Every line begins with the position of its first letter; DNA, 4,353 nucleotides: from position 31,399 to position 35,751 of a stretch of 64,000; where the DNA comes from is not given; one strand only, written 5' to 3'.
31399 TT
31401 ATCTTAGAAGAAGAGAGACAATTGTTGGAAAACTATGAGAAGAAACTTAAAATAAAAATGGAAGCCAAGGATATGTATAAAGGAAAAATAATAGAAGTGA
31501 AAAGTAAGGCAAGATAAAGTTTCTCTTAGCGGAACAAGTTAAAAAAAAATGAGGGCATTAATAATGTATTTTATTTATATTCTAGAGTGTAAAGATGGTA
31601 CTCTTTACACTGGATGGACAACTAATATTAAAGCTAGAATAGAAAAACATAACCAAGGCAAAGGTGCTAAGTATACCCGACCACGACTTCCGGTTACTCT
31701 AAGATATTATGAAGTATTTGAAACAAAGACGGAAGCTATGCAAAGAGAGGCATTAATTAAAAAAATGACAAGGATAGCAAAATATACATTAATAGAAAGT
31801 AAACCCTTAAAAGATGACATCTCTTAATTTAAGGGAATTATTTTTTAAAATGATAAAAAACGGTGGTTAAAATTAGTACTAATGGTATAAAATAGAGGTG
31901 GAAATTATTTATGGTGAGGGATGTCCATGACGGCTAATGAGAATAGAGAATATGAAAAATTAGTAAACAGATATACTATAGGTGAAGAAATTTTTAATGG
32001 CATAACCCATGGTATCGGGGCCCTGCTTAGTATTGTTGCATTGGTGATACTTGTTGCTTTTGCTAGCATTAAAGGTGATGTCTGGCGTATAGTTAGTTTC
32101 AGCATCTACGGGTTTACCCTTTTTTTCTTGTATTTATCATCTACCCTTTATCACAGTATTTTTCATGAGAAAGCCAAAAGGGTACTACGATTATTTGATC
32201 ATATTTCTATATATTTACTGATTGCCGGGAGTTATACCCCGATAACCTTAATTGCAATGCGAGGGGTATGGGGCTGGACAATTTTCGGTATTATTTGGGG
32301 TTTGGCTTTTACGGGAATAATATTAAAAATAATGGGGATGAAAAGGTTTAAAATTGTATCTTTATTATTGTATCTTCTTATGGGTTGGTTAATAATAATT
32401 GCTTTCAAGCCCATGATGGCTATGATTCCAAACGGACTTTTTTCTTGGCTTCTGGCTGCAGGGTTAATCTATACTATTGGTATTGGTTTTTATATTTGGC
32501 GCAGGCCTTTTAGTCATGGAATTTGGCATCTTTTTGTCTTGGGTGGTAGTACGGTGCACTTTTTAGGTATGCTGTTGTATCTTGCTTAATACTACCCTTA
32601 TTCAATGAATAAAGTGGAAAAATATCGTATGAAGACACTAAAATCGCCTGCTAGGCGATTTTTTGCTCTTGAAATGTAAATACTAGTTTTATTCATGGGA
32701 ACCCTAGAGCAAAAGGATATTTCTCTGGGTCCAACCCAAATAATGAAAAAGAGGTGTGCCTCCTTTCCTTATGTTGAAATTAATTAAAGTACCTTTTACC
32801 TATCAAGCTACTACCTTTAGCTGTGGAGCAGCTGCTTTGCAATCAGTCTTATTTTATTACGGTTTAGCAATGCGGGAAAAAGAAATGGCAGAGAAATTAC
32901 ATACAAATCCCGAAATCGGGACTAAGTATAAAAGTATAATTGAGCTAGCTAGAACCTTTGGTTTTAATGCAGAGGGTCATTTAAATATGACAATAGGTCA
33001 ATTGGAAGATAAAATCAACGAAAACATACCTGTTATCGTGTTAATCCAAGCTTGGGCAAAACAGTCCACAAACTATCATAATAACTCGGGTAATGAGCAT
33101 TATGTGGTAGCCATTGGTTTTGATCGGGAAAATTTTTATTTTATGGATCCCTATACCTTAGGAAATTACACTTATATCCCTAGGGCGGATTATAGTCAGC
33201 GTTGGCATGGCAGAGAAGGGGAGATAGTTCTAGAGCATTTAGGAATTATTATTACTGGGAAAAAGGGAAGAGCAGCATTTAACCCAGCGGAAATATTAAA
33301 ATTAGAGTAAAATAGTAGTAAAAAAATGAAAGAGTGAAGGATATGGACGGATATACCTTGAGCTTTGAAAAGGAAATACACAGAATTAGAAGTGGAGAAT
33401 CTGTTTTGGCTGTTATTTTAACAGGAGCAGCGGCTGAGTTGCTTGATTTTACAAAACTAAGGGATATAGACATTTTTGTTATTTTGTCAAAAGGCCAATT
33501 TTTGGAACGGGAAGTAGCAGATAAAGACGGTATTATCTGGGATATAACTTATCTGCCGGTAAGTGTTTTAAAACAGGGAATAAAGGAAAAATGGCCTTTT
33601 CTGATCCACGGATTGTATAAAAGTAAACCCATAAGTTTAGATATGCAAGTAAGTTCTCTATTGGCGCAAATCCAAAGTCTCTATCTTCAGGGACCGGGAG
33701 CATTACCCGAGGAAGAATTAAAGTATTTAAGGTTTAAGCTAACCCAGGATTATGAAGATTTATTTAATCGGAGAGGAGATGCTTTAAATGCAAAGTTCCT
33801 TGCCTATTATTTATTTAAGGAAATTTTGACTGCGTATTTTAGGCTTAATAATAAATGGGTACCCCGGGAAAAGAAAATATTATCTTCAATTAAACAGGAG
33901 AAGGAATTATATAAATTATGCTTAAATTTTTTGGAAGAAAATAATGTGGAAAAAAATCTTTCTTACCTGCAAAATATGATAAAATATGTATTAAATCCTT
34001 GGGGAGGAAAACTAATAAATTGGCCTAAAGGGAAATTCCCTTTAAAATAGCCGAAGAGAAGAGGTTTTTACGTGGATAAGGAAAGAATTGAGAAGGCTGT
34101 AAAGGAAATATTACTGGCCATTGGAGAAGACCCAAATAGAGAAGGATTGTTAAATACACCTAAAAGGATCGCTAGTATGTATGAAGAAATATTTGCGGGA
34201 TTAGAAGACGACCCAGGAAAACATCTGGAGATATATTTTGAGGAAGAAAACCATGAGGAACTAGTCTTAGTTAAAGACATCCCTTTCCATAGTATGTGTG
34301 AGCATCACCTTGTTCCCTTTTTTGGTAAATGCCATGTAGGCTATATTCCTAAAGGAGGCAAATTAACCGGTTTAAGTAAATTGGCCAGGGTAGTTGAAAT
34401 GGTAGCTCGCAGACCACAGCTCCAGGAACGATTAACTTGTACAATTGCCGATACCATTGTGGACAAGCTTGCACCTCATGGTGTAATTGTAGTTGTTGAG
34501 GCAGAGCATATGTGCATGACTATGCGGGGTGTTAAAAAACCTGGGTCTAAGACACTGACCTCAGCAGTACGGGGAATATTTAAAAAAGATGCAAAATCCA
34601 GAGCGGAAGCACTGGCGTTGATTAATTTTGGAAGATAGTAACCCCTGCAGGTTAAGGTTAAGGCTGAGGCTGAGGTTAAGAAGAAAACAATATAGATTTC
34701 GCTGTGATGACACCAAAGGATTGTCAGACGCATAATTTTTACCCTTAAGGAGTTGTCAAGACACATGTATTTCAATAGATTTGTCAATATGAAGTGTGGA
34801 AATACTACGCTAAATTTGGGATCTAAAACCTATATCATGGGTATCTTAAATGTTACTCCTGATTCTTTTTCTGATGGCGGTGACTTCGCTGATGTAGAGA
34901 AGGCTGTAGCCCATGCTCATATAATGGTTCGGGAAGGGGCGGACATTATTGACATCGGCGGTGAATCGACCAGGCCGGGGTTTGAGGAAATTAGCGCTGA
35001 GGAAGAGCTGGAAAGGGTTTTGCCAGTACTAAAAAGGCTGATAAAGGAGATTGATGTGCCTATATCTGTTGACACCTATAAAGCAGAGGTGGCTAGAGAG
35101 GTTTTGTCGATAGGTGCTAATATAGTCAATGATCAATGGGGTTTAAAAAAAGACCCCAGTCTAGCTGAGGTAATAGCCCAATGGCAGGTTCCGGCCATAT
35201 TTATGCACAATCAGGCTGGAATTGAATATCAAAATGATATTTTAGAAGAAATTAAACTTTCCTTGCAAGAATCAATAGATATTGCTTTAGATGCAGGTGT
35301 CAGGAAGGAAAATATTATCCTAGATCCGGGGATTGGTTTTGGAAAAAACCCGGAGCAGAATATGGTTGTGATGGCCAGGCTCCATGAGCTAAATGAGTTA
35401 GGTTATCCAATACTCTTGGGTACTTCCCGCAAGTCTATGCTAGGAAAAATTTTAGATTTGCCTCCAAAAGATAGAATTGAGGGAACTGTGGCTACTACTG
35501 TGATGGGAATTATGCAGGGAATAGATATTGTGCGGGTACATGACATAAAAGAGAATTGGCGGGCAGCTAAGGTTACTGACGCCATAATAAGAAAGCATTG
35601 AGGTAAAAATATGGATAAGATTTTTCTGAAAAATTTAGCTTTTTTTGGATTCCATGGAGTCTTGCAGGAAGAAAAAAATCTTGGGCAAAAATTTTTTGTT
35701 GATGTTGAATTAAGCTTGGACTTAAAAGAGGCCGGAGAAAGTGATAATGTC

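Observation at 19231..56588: Family of intergenic word-array elements at eight or more loci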

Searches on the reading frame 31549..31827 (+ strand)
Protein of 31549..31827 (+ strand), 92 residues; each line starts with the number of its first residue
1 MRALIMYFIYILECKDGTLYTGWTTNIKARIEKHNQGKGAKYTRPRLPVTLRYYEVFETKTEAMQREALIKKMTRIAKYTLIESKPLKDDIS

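Call 86: search_protein_families(library=pfam, proteins=[window:31549-31827:+])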
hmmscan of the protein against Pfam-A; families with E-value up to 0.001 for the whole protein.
window:31549-31827:+ (92 aa): 1 family
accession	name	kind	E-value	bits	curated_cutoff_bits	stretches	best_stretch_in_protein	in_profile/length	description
PF01541.30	GIY-YIG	-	3.4e-20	72.5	22.6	1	6-78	1-76/78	GIY-YIG catalytic domain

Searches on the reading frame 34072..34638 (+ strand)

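Call 16: search_protein_families(library=pfam, proteins=[window:34072-34638:+])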
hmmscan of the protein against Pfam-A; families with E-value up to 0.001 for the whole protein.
window:34072-34638:+ (188 aa): 1 family
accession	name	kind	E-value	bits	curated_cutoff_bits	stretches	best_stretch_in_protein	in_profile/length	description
PF01227.27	GTP_cyclohydroI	-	2.4e-77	258.9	27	1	6-184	1-178/179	GTP cyclohydrolase I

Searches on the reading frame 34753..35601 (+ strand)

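Call 16: search_protein_families(library=pfam, proteins=[window:34753-35601:+])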
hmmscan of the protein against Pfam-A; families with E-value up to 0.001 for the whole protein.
window:34753-35601:+ (282 aa): 1 family
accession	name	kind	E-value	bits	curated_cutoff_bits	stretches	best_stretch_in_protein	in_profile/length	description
PF00809.28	Pterin_bind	-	4.4e-85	285.6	25.5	1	29-263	1-244/244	Pterin binding enzyme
